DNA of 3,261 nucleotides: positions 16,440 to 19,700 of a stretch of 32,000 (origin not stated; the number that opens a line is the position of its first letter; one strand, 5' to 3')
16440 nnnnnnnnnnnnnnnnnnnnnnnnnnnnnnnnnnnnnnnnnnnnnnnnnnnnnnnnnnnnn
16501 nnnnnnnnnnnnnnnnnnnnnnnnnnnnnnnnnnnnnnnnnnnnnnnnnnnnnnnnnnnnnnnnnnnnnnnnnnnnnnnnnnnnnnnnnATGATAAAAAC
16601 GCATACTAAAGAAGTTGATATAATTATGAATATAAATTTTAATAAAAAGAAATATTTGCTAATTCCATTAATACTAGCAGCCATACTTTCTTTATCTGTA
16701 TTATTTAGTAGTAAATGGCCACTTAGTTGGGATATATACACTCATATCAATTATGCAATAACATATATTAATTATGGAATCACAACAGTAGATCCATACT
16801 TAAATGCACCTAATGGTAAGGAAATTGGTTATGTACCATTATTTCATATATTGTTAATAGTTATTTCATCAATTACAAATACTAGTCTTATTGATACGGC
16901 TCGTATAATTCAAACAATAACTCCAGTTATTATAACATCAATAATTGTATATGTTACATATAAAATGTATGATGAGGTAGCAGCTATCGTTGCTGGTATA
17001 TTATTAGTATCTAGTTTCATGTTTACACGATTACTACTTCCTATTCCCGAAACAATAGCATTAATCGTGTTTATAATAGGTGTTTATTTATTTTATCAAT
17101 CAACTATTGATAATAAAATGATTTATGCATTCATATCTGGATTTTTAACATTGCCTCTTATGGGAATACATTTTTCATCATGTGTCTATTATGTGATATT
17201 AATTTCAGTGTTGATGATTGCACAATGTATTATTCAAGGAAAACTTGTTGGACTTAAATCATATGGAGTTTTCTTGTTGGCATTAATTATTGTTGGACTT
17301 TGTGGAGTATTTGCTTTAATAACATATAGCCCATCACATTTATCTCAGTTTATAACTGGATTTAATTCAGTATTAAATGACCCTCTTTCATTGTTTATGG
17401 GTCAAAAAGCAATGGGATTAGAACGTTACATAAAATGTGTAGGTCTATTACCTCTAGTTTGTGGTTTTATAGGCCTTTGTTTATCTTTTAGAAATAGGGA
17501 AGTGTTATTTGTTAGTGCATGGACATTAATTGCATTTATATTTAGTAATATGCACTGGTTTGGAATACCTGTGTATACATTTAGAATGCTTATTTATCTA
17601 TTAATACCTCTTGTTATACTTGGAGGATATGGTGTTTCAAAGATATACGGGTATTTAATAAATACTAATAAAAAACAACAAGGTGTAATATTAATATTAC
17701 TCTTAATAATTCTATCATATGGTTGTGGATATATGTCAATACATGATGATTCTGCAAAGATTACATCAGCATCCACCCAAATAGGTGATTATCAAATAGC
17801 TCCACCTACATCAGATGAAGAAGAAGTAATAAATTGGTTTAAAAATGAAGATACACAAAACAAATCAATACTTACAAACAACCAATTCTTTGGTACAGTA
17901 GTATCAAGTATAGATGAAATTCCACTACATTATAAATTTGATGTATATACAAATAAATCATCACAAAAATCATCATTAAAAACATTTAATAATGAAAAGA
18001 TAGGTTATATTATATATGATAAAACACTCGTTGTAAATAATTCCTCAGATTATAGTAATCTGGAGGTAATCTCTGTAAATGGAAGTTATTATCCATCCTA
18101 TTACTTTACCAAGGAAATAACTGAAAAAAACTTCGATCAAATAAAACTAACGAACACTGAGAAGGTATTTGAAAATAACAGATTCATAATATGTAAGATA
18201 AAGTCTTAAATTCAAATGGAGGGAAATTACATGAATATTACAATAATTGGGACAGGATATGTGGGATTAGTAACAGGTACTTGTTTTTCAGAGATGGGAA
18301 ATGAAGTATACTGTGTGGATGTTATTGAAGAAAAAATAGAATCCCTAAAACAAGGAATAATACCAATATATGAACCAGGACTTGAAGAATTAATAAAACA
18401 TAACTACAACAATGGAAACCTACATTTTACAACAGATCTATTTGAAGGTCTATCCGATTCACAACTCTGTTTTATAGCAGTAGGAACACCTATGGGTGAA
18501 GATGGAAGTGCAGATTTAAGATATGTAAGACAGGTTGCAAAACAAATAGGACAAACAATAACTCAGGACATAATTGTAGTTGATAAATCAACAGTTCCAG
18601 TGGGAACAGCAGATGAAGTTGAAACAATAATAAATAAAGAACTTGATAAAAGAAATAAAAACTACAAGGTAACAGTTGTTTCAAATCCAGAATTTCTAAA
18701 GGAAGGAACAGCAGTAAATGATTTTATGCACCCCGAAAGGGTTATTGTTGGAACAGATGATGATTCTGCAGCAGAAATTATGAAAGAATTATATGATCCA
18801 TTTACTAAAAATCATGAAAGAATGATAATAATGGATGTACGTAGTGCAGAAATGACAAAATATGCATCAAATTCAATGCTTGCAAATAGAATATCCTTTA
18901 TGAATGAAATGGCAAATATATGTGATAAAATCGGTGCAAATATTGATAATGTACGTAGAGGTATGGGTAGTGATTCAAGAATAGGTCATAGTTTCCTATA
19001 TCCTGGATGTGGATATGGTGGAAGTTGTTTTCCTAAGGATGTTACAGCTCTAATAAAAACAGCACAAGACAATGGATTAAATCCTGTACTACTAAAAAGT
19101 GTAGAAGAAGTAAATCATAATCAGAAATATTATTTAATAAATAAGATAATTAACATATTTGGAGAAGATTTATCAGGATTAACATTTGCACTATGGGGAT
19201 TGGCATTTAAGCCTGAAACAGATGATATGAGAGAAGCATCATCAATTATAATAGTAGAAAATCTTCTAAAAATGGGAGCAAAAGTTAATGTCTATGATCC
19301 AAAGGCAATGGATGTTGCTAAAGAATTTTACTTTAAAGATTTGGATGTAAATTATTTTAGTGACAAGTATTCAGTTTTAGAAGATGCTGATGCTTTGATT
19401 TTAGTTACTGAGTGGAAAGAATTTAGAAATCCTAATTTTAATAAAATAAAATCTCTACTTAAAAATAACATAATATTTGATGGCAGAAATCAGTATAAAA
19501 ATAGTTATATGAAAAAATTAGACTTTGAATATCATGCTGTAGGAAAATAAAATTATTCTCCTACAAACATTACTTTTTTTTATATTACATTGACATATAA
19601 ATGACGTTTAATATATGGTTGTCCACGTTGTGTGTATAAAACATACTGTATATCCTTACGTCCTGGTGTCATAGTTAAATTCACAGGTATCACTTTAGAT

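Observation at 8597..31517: Bacterial-style, ABC-transporter-dependent acidic wall-glycopolymer (teichuronic-acid-like) locus in a probable pseudomurein-walled methanogen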

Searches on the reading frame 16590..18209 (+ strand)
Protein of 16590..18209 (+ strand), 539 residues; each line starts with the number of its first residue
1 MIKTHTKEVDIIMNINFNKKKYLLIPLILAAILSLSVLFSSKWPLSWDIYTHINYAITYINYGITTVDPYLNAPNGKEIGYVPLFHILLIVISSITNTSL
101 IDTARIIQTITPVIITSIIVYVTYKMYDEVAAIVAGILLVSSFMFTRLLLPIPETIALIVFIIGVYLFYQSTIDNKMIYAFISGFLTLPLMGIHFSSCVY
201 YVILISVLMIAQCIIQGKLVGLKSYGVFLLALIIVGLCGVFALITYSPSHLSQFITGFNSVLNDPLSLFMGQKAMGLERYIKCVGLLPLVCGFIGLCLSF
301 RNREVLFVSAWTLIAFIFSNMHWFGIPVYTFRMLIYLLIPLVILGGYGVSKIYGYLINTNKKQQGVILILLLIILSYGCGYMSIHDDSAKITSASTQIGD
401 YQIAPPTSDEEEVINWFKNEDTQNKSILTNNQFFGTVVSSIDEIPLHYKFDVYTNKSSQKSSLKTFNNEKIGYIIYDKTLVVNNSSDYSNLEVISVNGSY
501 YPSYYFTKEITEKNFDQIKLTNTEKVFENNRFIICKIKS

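Call 4: search_protein_families(library=pfam, proteins=[window:16590-18209:+], max_evalue=0.01)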
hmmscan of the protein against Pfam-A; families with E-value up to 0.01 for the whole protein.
window:16590-18209:+ (539 aa): 0 families

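Call 6: search_protein_families(library=ncbifam, proteins=[window:16590-18209:+], max_evalue=0.001)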
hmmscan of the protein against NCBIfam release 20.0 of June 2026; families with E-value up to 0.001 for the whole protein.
window:16590-18209:+ (539 aa): 1 family
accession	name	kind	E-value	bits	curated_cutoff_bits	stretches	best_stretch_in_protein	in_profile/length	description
TIGR04154.1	archaeo_STT3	subfamily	7.9e-06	24.5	450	1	61-138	48-128/831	oligosaccharyl transferase, archaeosortase A system-associated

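Call 18: find_homologous_proteins(query=window:16590-18209:+, max_evalue=0.001)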
Query window:16590-18209:+ (539 aa): 66 proteins with E <= 0.001 among 8000 candidates.
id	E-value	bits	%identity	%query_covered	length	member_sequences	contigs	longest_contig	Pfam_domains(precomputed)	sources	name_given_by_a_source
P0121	0.0e+0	1171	100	100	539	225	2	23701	-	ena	-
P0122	1.4e-259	880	73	98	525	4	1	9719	-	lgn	-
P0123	1.8e-236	804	67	98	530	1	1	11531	-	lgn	-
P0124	3.2e-210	717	59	98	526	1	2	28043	-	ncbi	-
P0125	5.2e-208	710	59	98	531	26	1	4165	-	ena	-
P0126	8.2e-205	700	58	98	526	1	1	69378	-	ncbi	-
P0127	1.6e-201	689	59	98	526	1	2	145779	PF14897.13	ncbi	ncbi:ArnT family glycosyltransferase [Methanosphaera sp.]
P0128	2.8e-201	688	60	97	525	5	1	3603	-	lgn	-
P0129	2.2e-198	678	57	98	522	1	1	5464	-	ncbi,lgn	-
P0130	1.6e-196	672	59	93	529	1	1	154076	PF14897.13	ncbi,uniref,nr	ncbi:hypothetical protein [Methanosphaera sp. WGK6]|uniref:hypothetical protein n=1 Tax=Methanosphae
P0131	2.6e-195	668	57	98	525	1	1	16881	-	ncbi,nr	ncbi:MAG: hypothetical protein LUG89_03965 [Methanosphaera sp.]|nr:hypothetical protein [Methanospha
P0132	1.4e-192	659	57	94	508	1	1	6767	-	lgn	-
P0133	1.2e-189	650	55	97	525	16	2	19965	-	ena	-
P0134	3.1e-189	648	56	97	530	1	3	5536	-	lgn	-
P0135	6.0e-187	641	55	98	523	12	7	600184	-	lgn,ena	-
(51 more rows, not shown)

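Call 41: search_solved_structures(query=A3, max_evalue=10, show_alignments=2)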
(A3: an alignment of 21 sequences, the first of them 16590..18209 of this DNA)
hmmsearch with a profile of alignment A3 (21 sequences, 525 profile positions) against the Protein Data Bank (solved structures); distinct sequences matched with E-value up to 10: 0.

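Call 49: predict_structure(alignment_id=A3)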
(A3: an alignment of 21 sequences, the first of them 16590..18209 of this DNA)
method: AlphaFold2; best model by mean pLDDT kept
length: 539 residues; sequences in the alignment: 21
mean_pLDDT: 87.6   pTM: 0.87
mean pLDDT of the five models: 87.6, 83.9, 82.2, 74.9, 73.4
residues with pLDDT >= 90: 297; 70-90: 204; 50-70: 26; < 50: 12
segments of 3 or more residues with pLDDT < 50: 1-12
pLDDT, mean of each block of 10 residues (from residue 1): 39 67 96 93 88 92 81 73 91 95 95 98 95 98 94 95 97 94 95 90 95 91 95 89 82 74 66 66 93 97 95 93 77 90 98 90 91 96 88 80 88 92 86 90 86 82 87 92 74 81 87 88 93 91
secondary structure, 60 per line:
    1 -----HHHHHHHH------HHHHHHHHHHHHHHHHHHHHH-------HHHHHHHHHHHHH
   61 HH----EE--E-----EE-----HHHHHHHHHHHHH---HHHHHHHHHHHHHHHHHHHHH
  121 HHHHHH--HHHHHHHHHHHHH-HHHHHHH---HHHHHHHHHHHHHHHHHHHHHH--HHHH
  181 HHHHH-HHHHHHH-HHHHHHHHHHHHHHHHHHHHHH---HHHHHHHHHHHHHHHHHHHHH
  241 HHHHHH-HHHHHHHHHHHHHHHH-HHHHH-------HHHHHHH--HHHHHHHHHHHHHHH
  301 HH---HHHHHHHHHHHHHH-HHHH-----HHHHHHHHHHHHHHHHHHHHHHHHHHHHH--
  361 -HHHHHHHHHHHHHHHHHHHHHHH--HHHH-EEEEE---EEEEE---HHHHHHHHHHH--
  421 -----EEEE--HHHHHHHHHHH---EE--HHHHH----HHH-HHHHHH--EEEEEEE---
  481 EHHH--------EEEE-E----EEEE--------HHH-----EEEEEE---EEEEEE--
elements in order: H6-13 H20-40 H48-62 H84-96 H100-126 H129-141 H143-149 H153-174 H177-185 H187-193 H195-216 H220-246 H248-263 H265-269 H277-283 H286-302 H306-319 H321-324 H330-358 H362-384 H387-390 E392-396 E400-404 H408-418 E426-429 H432-442 H450-454 H463-468 E471-477 E493-496 E503-506 E523-528 E532-537

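Call 51: fold_search(model_id=the predicted structure, library=pdb)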
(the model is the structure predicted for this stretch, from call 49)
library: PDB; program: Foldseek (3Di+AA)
matches with E <= 10: 292; with E <= 0.001: 30
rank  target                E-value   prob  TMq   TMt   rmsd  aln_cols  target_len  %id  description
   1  9n9j_I                2.9e-13  1.00  0.61  0.49  12.7       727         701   13  Structure of a GRP94 folding intermediate engaged with a CCDC134- and FKBP11-bound secretory translocon (released 2025-11-19)
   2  8b6l_I                1.4e-12  1.00  0.65  0.52  11.7       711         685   13  Subtomogram average of the human Sec61-TRAP-OSTA-translocon (released 2022-12-07)
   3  6s7o_A                1.4e-12  1.00  0.64  0.54  11.3       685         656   14  Cryo-EM structure of human oligosaccharyltransferase complex OST-A (released 2019-12-18)
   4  8pn9_A                1.3e-11  1.00  0.63  0.53  11.3       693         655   14  Structure of human oligosaccharyltransferase OST-A complex bound to NGI-1 (released 2024-05-08)
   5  7oci_F                1.7e-11  1.00  0.64  0.55   9.9       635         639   11  Cryo-EM structure of yeast Ost6p containing oligosaccharyltransferase complex (released 2022-02-16)
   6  6s7t_A                2.5e-11  1.00  0.66  0.52  11.1       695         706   14  Cryo-EM structure of human oligosaccharyltransferase complex OST-B (released 2019-12-18)
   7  6ftg_5                2.5e-11  1.00  0.64  0.55  11.2       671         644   13  Subtomogram average of OST-containing ribosome-translocon complexes from canine rough microsomal membranes (released 2018-03-21)
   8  8agc_A                6.3e-11  1.00  0.66  0.53  10.4       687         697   10  Structure of yeast oligosaccharylransferase complex with lipid-linked oligosaccharide and non-acceptor peptide bound (released 2022-12-07)
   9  8agb_A                7.8e-11  1.00  0.68  0.58   9.5       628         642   11  Structure of yeast oligosaccharylransferase complex with lipid-linked oligosaccharide bound (released 2022-12-07)
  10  6ezn_F                1.0e-10  1.00  0.65  0.55  10.1       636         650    9  Cryo-EM structure of the yeast oligosaccharyltransferase (OST) complex (released 2018-01-17)
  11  8age_A                2.9e-10  1.00  0.61  0.53  10.0       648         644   11  Structure of yeast oligosaccharylransferase complex with acceptor peptide bound (released 2022-12-07)
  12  5gmy_A                9.6e-10  1.00  0.56  0.37  11.0       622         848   12  Crystal structure of the Archaeoglobus fulgidus oligosaccharyltransferase (O29867_ARCFU) tethered with an acceptor pep (released 2017-02-01)
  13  5ogl_A                1.0e-09  1.00  0.65  0.51   9.5       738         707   12  Structure of bacterial oligosaccharyltransferase PglB in complex with an acceptor peptide and an lipid-linked oligosac (released 2017-10-25)
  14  3wak                  1.0e-09  1.00  0.56  0.37   8.5       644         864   10  Crystal structure of the Archaeoglobus fulgidus oligosaccharyltransferase (O29867_ARCFU) in the apo form (released 2013-10-30)
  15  6c26_A                1.1e-09  1.00  0.64  0.55  10.5       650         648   10  The Cryo-EM structure of a eukaryotic oligosaccharyl transferase complex (released 2018-01-31)
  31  3vu0_C                1.3e-02  1.00  0.18  0.55   6.4       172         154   15  Crystal structure of the C-terminal globular domain of oligosaccharyltransferase (AfAglB-S2, AF_0040, O30195_ARCFU) fr (released 2013-01-23)
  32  3vu0_A                1.7e-02  1.00  0.18  0.55   6.4       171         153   15  Crystal structure of the C-terminal globular domain of oligosaccharyltransferase (AfAglB-S2, AF_0040, O30195_ARCFU) fr (released 2013-01-23)
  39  3vu0_B                7.8e-02  1.00  0.18  0.53   6.4       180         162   13  Crystal structure of the C-terminal globular domain of oligosaccharyltransferase (AfAglB-S2, AF_0040, O30195_ARCFU) fr (released 2013-01-23)
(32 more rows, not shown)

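Call 83: search_protein_representatives(alignment_id=A3)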
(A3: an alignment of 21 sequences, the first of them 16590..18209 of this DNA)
Query: 21 sequences, 525 profile positions. Proteins with E-value up to 0.001 (for the whole library): 1146; up to 1e-10: 118; up to 1e-30: 40. The best 150 are listed.
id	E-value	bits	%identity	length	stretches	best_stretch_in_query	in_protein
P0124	4.8e-241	817.6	-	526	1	1-525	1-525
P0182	9.8e-152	522.9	-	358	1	1-356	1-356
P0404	1.7e-134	466.1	-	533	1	4-524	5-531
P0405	5.1e-123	428.2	-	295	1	231-525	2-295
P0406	1.9e-111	390.0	-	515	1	9-524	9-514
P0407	2.7e-109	382.9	-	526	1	3-524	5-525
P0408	3.0e-105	369.5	-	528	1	4-525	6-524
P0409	9.9e-103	361.2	-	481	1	5-492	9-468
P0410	2.9e-101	356.4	-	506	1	10-524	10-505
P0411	2.4e-97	343.5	-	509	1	11-524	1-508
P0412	1.3e-88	314.6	-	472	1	7-480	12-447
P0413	8.1e-87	308.7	-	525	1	4-522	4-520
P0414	1.9e-81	290.9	-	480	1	10-478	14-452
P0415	3.0e-80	287.0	-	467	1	2-461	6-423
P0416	7.8e-80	285.7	-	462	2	4-231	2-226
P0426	3.0e-50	188.0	-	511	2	6-436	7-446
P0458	1.0e-17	80.7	-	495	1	7-403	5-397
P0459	4.3e-17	78.6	-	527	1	15-360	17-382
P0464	1.1e-15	74.0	-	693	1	64-368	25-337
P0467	5.2e-15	71.8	-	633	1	70-366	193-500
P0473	3.1e-14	69.2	-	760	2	10-186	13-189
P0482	3.5e-13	65.7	-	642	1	11-370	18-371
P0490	2.3e-12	63.0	-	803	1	8-369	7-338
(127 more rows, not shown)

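Call 84: search_protein_families(library=pfam, proteins=[P0404, P0413, P0426, P0458, P0459, P0464, P0467, P0473, P0482, P0490], max_evalue=0.001)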
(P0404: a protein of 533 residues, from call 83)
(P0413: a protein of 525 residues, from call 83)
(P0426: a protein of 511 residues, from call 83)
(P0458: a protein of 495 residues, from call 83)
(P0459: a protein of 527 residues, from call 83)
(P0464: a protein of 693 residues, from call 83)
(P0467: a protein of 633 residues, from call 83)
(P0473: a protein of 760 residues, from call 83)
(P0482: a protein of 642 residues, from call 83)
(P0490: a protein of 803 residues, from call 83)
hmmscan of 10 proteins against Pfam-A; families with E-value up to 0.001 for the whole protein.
P0404 (533 aa): 0 families

P0413 (525 aa): 0 families

P0426 (511 aa): 0 families

P0458 (495 aa): 1 family
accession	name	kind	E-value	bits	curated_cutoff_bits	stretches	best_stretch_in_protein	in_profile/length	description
PF20176.3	DUF6541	-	1.5e-06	27.3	29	1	33-383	121-505/646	Family of unknown function (DUF6541)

P0459 (527 aa): 1 family
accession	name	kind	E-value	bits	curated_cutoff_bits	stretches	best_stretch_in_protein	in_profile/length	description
PF20176.3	DUF6541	-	4.7e-07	28.9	29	1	61-365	151-453/646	Family of unknown function (DUF6541)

P0464 (693 aa): 0 families

P0467 (633 aa): 1 family
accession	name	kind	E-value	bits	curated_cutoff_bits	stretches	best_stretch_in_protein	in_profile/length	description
PF20176.3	DUF6541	-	1.8e-06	27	29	1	234-439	208-407/646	Family of unknown function (DUF6541)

P0473 (760 aa): 3 families
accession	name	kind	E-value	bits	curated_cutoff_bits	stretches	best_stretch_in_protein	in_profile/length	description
PF10096.14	DUF2334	-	2.8e-19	69.9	26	1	470-672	3-194/203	Uncharacterized protein conserved in bacteria (DUF2334)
PF01522.26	Polysacc_deac_1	-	4e-10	40.2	23.1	1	483-600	19-123/124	Polysaccharide deacetylase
PF03065.20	Glyco_hydro_57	-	7.4e-05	22.6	21.2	1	551-602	119-170/291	Glycosyl hydrolase family 57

P0482 (642 aa): 1 family
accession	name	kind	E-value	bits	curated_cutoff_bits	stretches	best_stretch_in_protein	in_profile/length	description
PF13231.12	PMT_2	-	0.00031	21.4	26.1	1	101-225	25-155/160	Dolichyl-phosphate-mannose-protein mannosyltransferase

P0490 (803 aa): 1 family
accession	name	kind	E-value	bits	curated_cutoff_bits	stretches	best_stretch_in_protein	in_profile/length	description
PF13231.12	PMT_2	-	3.2e-07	31.1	26.1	1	68-220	3-155/160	Dolichyl-phosphate-mannose-protein mannosyltransferase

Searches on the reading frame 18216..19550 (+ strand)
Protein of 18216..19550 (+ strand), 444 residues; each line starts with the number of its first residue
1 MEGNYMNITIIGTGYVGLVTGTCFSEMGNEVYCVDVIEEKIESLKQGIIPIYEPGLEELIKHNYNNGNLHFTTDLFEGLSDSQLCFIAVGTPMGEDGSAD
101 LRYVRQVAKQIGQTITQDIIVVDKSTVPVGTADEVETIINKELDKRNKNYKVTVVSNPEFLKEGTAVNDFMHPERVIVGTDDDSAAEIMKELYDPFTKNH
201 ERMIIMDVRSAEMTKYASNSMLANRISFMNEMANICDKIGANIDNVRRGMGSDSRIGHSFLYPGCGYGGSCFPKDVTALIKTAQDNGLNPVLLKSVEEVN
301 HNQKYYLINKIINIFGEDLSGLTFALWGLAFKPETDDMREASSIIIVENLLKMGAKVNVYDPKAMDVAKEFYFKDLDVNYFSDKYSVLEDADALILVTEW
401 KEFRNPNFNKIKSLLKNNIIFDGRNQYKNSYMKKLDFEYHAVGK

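Call 4: search_protein_families(library=pfam, proteins=[window:18216-19550:+], max_evalue=0.01)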
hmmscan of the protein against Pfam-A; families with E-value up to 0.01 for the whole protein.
window:18216-19550:+ (444 aa): 7 families
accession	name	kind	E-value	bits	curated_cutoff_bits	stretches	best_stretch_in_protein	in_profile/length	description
PF03721.20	UDPG_MGDP_dh_N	-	3.9e-66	222.6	27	1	6-192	1-187/187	UDP-glucose/GDP-mannose dehydrogenase family, NAD binding domain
PF00984.24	UDPG_MGDP_dh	-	9e-39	131.9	25.4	1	209-301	1-93/94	UDP-glucose/GDP-mannose dehydrogenase family, central domain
PF03720.21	UDPG_MGDP_dh_C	-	1.5e-32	112.5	30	1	325-428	1-102/103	UDP-glucose/GDP-mannose dehydrogenase family, UDP binding domain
PF01210.29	NAD_Gly3P_dh_N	-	5.9e-05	23.5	23.1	1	7-163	1-139/158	NAD-dependent glycerol-3-phosphate dehydrogenase N-terminus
PF00070.33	Pyr_redox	-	0.0031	18.4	22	0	8-35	2-29/82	Pyridine nucleotide-disulphide oxidoreductase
PF03446.21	NAD_binding_2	-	0.0041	17.6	21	0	7-48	1-43/161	NAD binding domain of 6-phosphogluconate dehydrogenase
PF07992.20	Pyr_redox_2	-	0.0069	16.3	26.1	0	7-53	144-190/291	Pyridine nucleotide-disulphide oxidoreductase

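Call 6: search_protein_families(library=ncbifam, proteins=[window:18216-19550:+], max_evalue=0.001)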
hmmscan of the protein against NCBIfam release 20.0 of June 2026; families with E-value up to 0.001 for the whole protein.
window:18216-19550:+ (444 aa): 10 families
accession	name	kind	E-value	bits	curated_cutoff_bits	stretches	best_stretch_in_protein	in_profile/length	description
NF047673.2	TeichurnBiosyTuaD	equivalog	5.3e-154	513.6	700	1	7-444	3-431/439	UDP-glucose 6-dehydrogenase TuaD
TIGR03026.1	NDP-sugDHase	subfamily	1.6e-139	465.3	189.8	1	6-425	1-413/413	nucleotide sugar dehydrogenase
NF041297.1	UDPGDh_AglM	equivalog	3.8e-112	375.4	670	1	6-427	1-417/429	UDP-glucose 6-dehydrogenase AglM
NF008286.0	PRK11064.1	equivalog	9.9e-53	179.2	459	1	5-413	3-409/420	UDP-N-acetyl-D-mannosamine dehydrogenase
NF040825.1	UDPMaNacDH_Arch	equivalog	1.1e-51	176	750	1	6-429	1-403/418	UDP-N-acetyl-D-mannosamine dehydrogenase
NF011631.0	PRK15057.1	equivalog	3.6e-39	135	757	1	6-366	1-341/388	UDP-glucose 6-dehydrogenase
NF011729.0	PRK15182.1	equivalog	4.1e-25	88.4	592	1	6-416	7-404/425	Vi polysaccharide biosynthesis UDP-N-acetylglucosamine C-6 dehydrogenase TviB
NF000941.0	PRK00094.1-3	equivalog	9.6e-07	28.3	423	1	7-193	3-169/336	NAD(P)H-dependent glycerol-3-phosphate dehydrogenase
NF004943.0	PRK06292.2-1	equivalog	0.00012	21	432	1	7-61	173-227/456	dihydrolipoyl dehydrogenase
NF000942.0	PRK00094.1-4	subfamily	0.00066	18.9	257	0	6-192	3-168/334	NAD(P)H-dependent glycerol-3-phosphate dehydrogenase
